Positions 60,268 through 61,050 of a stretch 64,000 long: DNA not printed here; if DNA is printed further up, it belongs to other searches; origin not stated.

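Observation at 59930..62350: Archease / tandem-repeat unknown protein / RtcB: a candidate third component of the tRNA ligation module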

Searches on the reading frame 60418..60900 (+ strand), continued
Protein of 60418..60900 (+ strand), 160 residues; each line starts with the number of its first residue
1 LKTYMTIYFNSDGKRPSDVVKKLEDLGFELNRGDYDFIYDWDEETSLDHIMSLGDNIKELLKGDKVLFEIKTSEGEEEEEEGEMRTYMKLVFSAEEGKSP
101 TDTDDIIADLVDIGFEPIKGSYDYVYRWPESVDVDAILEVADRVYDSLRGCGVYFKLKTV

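Call 33: find_encoding_contigs(protein=P0177, flank=5000, max_places=2)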
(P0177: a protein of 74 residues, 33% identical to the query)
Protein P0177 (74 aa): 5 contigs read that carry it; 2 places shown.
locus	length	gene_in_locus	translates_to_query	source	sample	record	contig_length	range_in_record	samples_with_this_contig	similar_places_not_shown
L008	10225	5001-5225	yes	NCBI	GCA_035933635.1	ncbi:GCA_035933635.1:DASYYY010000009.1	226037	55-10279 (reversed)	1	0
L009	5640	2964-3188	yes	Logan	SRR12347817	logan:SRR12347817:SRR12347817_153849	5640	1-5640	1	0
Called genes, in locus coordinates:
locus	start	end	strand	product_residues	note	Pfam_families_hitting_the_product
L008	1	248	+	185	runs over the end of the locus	-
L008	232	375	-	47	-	-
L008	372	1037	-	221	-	-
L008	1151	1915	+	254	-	PF00230:MIP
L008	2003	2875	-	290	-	PF22199:FKBP26_IF (weak)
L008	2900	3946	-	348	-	PF00535:Glycos_transf_2, PF13641:Glyco_tranf_2_3, PF13632:Glyco_trans_2_3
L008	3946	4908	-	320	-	PF01370:Epimerase, PF04321:RmlD_sub_bind, PF05368:NmrA (faint), PF01073:3Beta_HSD, PF13460:NAD_binding_10, PF16363:GDP_Man_Dehyd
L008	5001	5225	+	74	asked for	-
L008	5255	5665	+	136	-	-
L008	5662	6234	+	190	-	PF13302:Acetyltransf_3, PF00583:Acetyltransf_1, PF13523:Acetyltransf_8 (weak)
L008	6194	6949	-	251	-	PF01411:tRNA-synt_2c, PF07973:tRNA_SAD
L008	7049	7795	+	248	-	PF00705:PCNA_N, PF02747:PCNA_C (weak)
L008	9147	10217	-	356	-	PF13384:HTH_23 (weak), PF13518:HTH_28 (weak), PF13565:HTH_32, PF13358:DDE_3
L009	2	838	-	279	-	?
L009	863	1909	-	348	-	PF00535:Glycos_transf_2, PF13641:Glyco_tranf_2_3, PF13632:Glyco_trans_2_3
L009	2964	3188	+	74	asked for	-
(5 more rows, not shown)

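Call 34: find_encoding_contigs(protein=P0190, flank=5000, max_places=2)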
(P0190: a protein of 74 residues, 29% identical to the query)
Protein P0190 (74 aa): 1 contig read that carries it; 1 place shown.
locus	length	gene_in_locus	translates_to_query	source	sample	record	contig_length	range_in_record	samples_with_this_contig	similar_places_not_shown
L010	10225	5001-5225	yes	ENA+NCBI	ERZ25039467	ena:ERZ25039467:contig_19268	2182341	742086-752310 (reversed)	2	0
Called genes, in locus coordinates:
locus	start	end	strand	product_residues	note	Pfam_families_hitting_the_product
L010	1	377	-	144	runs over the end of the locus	-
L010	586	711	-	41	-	-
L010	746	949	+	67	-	-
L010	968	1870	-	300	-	PF22199:FKBP26_IF (weak)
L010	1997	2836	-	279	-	PF00535:Glycos_transf_2, PF13641:Glyco_tranf_2_3, PF13632:Glyco_trans_2_3 (weak)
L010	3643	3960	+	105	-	-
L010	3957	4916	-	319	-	PF00106:adh_short (faint), PF01370:Epimerase, PF02719:Polysacc_synt_2, PF04321:RmlD_sub_bind, PF01073:3Beta_HSD, PF07993:NAD_binding_4 (faint), PF13460:NAD_binding_10, PF16363:GDP_Man_Dehyd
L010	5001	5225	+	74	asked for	-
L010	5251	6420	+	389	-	PF13302:Acetyltransf_3 (weak)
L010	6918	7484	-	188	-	-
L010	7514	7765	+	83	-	-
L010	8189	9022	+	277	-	PF00108:Thiolase_N, PF02803:Thiolase_C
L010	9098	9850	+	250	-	PF00230:MIP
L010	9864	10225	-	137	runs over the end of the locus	-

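Call 37: find_encoding_contigs(protein=P0216, flank=5000, max_places=2)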
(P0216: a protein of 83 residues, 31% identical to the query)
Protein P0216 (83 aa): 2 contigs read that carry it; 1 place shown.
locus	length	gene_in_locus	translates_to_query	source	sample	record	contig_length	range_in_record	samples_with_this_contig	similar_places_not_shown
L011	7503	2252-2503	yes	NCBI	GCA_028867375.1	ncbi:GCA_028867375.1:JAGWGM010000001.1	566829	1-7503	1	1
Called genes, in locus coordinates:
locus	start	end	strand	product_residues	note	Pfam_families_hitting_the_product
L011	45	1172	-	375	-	PF00535:Glycos_transf_2, PF13641:Glyco_tranf_2_3, PF13632:Glyco_trans_2_3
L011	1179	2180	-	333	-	PF00106:adh_short (weak), PF01073:3Beta_HSD, PF01370:Epimerase, PF02719:Polysacc_synt_2, PF04321:RmlD_sub_bind, PF05368:NmrA (weak), PF13460:NAD_binding_10, PF16363:GDP_Man_Dehyd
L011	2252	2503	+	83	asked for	-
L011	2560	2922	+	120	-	-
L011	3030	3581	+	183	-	PF13302:Acetyltransf_3, PF13523:Acetyltransf_8, PF00583:Acetyltransf_1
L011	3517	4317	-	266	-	PF01411:tRNA-synt_2c, PF07973:tRNA_SAD (weak)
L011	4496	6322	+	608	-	PF01558:POR, PF01855:POR_N, PF17147:PFOR_II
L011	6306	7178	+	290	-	PF02775:TPP_enzyme_C, PF12367:PFO_beta_C (faint)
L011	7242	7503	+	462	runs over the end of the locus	PF22641:TiaS_TCKD, PF08489:TiaS_FLD, PF23783:Zn_ribbon_TiaS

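Call 38: find_encoding_contigs(protein=P0160, flank=5000, max_places=3)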
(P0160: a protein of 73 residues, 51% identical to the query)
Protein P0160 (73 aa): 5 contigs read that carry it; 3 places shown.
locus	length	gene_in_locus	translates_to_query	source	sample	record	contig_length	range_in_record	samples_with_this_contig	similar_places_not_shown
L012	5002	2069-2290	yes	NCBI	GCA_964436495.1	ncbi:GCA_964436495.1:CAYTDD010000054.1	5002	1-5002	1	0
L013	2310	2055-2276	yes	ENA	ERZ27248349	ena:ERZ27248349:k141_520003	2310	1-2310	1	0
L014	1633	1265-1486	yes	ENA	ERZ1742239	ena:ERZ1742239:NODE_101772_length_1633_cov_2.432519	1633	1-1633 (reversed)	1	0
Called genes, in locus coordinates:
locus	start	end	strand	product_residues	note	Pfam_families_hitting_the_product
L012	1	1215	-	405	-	?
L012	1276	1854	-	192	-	PF00571:CBS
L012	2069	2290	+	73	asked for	-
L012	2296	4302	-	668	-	PF05833:NFACT_N, PF05670:NFACT-R_1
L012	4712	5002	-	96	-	?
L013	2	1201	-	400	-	?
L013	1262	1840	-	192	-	PF00571:CBS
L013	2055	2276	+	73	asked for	-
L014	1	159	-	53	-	?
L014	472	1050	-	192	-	PF00571:CBS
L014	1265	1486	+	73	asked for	-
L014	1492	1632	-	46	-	?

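Call 46: find_related_loci(query=A3, collection=metagenome_contigs, flank=6000)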
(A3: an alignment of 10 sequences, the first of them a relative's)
Query A3 (74 aa) in metagenome_contigs; peptide patterns used: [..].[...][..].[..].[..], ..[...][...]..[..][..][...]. (x = any residue, [..] = any of these).
600 stretches matched a pattern (row limit reached: there are more); 563 encode a relative of the query (tblastn E <= 1e-3); the best 80 are kept; 80 distinct loci.
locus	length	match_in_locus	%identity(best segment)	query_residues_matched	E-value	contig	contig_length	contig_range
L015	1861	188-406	62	1-73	4e-29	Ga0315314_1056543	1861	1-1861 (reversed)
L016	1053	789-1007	60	1-73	1e-29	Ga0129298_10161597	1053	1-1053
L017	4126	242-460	59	1-73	2e-28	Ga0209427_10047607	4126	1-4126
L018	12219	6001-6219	58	1-73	6e-28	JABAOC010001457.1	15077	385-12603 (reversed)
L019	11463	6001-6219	59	2-74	5e-28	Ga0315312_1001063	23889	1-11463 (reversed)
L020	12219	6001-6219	58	1-73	6e-28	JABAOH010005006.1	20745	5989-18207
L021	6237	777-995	58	2-74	2e-27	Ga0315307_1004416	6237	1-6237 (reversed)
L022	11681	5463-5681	58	2-74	2e-27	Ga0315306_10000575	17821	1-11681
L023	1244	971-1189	53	2-74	7e-28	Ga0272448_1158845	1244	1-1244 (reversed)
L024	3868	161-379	58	2-74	2e-27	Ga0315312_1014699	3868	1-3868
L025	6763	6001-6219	58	2-74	2e-27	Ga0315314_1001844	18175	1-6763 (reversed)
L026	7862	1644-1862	58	2-74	2e-27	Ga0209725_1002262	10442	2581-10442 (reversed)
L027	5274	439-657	58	1-73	3e-27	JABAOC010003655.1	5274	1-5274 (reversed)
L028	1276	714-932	58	1-73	2e-27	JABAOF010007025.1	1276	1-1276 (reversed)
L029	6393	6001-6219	58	2-74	4e-27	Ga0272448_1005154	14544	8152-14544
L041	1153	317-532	61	2-73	5e-27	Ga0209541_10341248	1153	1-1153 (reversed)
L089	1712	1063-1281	48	1-73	7e-25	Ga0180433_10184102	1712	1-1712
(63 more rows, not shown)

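Call 52: search_protein_families(library=pfam, alignment_id=A2, max_evalue=1)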
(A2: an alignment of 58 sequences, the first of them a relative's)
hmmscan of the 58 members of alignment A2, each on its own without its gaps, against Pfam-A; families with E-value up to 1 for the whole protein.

A. member 1, P0010 (74 aa): 1 family
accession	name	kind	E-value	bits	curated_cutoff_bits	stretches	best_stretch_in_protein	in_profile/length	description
PF14084.11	DUF4264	-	0.021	14.9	27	1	45-72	10-37/52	Protein of unknown function (DUF4264)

B. families by the number of members that match (of 58 scanned): 21 families
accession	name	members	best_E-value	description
PF14084.11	DUF4264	2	0.021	Protein of unknown function (DUF4264)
PF24911.1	YfjL_C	2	0.021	YfjL-like C-terminal domain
PF06868.16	DUF1257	2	0.024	Protein of unknown function (DUF1257)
PF22552.1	TY-Chap3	2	0.048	T3SS (YopN, CesT) and YbjN peptide-binding chaperone 3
PF08644.17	SPT16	2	0.11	FACT complex subunit (SPT16/CDC68)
PF04481.18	DUF561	1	0.0085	Protein of unknown function (DUF561)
PF21434.3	TerS_N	1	0.031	Phage G20C small terminase, N-terminal domain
PF07528.20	DZF_N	1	0.031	DZF N-terminal domain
PF00627.37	UBA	1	0.06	UBA/TS-N domain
PF13422.11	DUF4110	1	0.071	Domain of unknown function (DUF4110)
PF19698.5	DUF6197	1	0.077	Family of unknown function (DUF6197)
PF23282.1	WHD_ROQ1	1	0.12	Disease resistance protein Roq1-like, winged-helix domain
PF02038.21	ATP1G1_PLM_MAT8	1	0.13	ATP1G1/PLM/MAT8 family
PF17101.10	Stealth_CR1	1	0.13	Stealth protein CR1, conserved region 1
PF14045.11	YIEGIA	1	0.19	YIEGIA protein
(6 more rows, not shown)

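Call 53: search_solved_structures(query=A2, max_evalue=10)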
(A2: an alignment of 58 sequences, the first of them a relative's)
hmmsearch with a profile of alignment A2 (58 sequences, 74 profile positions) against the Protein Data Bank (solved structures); distinct sequences matched with E-value up to 10: 2.
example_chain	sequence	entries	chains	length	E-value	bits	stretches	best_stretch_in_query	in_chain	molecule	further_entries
3qh9_A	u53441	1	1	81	0.59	13.2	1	14-58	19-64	Liprin-beta-2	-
9l94_O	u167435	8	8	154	1.1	12.3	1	11-58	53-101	Large ribosomal subunit protein uL30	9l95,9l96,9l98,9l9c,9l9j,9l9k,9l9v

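Call 61: find_encoding_contigs(protein=P0003, flank=5000, max_places=1)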
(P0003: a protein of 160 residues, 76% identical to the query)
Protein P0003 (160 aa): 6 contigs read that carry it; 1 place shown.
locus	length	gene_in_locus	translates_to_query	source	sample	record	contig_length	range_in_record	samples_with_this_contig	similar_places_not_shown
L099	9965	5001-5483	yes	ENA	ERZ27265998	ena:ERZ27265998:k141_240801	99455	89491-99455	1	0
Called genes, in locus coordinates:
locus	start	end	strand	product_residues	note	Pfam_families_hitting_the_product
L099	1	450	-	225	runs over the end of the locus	PF14382:ECR1_N, PF22625:ECR1_N_2, PF21266:S1_RRP4 (weak), PF00013:KH_1 (weak), PF15985:KH_6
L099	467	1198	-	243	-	PF01172:SBDS_N, PF09377:SBDS_domain_II, PF20268:SBDS_C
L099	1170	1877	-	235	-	PF10584:Proteasome_A_N, PF00227:Proteasome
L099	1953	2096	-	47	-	-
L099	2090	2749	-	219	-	PF22175:Ogg-HhH (weak), PF00730:HhH-GPD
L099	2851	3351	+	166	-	PF10050:DUF2284 (faint)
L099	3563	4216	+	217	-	PF00702:Hydrolase, PF12710:HAD, PF13419:HAD_2, PF13242:Hydrolase_like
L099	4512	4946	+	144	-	PF01951:Archease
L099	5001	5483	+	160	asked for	-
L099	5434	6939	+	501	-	PF01139:RtcB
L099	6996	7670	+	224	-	PF06745:ATPase, PF13481:AAA_25 (weak), PF23442:DUF7125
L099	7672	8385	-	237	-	PF03796:DnaB_C (weak), PF06745:ATPase, PF13481:AAA_25, PF23442:DUF7125 (weak)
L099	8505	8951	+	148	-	-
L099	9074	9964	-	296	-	?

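Call 62: find_encoding_contigs(protein=P0006, flank=5000, max_places=1)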
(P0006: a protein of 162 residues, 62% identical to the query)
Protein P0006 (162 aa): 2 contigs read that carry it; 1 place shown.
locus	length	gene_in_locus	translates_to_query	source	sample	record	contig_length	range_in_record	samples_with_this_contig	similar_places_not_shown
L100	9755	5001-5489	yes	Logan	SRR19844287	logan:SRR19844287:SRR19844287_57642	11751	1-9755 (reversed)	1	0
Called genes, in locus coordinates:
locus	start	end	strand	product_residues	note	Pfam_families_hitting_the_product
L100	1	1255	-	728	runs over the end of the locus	PF00009:GTP_EFTU, PF22042:EF-G_D2, PF03144:GTP_EFTU_D2, PF14492:EFG_III, PF03764:EFG_IV, PF00679:EFG_C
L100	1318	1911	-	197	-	PF00177:Ribosomal_S7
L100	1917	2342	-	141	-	PF00164:Ribosom_S12_S23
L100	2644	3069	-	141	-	-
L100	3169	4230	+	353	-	PF01266:DAO (faint), PF01494:FAD_binding_3 (faint), PF13450:NAD_binding_8 (faint), PF22578:GGR_cat (weak)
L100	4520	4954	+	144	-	PF01951:Archease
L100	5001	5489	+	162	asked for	-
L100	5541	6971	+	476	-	PF01139:RtcB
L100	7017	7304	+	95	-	-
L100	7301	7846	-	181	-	-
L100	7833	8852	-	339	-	PF10805:DUF2730 (faint)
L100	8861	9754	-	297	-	?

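Call 71: search_protein_families(library=pfam, proteins=[L008:5255-5665:+, L011:2560-2922:+, L010:5251-6420:+, P0157, P0125, P0032], max_evalue=0.01)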
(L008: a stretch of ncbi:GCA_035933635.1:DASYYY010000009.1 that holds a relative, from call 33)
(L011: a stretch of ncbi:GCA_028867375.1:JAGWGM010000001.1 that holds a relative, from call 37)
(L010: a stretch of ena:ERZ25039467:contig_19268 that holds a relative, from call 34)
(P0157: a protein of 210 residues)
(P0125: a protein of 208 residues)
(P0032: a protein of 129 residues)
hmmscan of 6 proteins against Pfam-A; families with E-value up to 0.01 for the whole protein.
L008:5255-5665:+ (136 aa): 0 families

L011:2560-2922:+ (120 aa): 1 family
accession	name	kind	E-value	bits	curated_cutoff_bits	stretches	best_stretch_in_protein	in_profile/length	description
PF14433.11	SUKH-3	-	0.00082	20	23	1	11-101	26-119/146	SUKH-3 immunity protein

L010:5251-6420:+ (389 aa): 1 family
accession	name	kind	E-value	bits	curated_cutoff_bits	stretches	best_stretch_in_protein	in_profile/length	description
PF13302.13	Acetyltransf_3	-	5e-06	27.7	25.4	1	232-274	89-131/138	Acetyltransferase (GNAT) domain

P0157 (210 aa): 2 families
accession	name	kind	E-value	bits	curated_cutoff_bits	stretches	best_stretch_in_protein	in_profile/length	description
PF14420.11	Clr5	-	0.0056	17.2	22.3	0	2-29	9-37/54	Clr5 domain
PF02002.24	TFIIE_alpha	-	0.0088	16.3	22.9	0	148-196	9-57/105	TFIIE alpha subunit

P0125 (208 aa): 0 families

P0032 (129 aa): 0 families

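Call 74: fold_search(model_id=the predicted structure, library=viral)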
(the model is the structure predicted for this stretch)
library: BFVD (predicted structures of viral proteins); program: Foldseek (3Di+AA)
matches with E <= 10: 363; with E <= 0.001: 0
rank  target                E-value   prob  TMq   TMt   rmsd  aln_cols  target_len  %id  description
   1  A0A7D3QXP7            4.7e-03  0.63  0.27  0.21  14.7       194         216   12  Uncharacterized protein [Fadolivirus FV1/VV64]
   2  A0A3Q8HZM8            4.8e-02  0.15  0.21  0.22  16.9       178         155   13  (no name in the UniProt tables at hand)
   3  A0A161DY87            7.0e-02  0.21  0.26  0.18  15.4       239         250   11  E4 ORF4 [Bat mastadenovirus WIV9]
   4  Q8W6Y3                1.3e-01  0.47  0.27  0.37   8.6       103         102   17  Uncharacterized protein [Synechococcus phage P60]
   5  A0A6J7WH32            1.6e-01  0.15  0.29  0.25  13.3       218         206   11  Uncharacterized protein [uncultured Caudovirales phage]
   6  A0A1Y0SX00            1.6e-01  0.15  0.26  0.19  19.2       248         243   11  Uncharacterized protein [Pseudomonas phage Phabio]
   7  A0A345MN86            1.6e-01  0.15  0.27  0.12  19.8       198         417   14  (no name in the UniProt tables at hand)
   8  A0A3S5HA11            1.7e-01  0.15  0.29  0.19  34.2       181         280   15  Uncharacterized protein [Vombatid gammaherpesvirus 1]
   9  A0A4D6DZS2            2.6e-01  0.47  0.30  0.44   4.7        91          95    8  (no name in the UniProt tables at hand)
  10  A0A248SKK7            2.6e-01  0.41  0.27  0.43   4.2        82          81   15  (no name in the UniProt tables at hand)
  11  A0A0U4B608            3.0e-01  0.18  0.21  0.21   8.6        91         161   16  Uncharacterized protein [Arthrobacter phage Rings]
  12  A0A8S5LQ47            3.0e-01  0.03  0.18  0.06  17.9       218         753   11  Uncharacterized protein [Myoviridae sp. ct0f722]
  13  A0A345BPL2            3.2e-01  0.38  0.30  0.47   9.4        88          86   22  (no name in the UniProt tables at hand)
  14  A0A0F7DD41            3.2e-01  0.21  0.23  0.30   8.2       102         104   11  Uncharacterized protein [Delftia phage IME-DE1]
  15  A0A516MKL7            3.4e-01  0.69  0.34  0.60   4.5        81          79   12  (no name in the UniProt tables at hand)
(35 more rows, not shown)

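Call 81: find_encoding_contigs(protein=P0028, flank=5000, max_places=2)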
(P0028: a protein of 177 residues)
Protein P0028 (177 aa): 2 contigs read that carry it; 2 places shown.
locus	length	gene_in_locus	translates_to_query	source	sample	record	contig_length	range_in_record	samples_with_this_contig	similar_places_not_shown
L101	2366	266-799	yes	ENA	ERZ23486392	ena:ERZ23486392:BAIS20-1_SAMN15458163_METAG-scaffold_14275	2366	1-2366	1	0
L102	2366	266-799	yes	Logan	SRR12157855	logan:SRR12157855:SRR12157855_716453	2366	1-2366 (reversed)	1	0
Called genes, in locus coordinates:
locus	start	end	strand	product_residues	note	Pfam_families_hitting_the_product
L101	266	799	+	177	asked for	-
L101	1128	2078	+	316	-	-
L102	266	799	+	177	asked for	-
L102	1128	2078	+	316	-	-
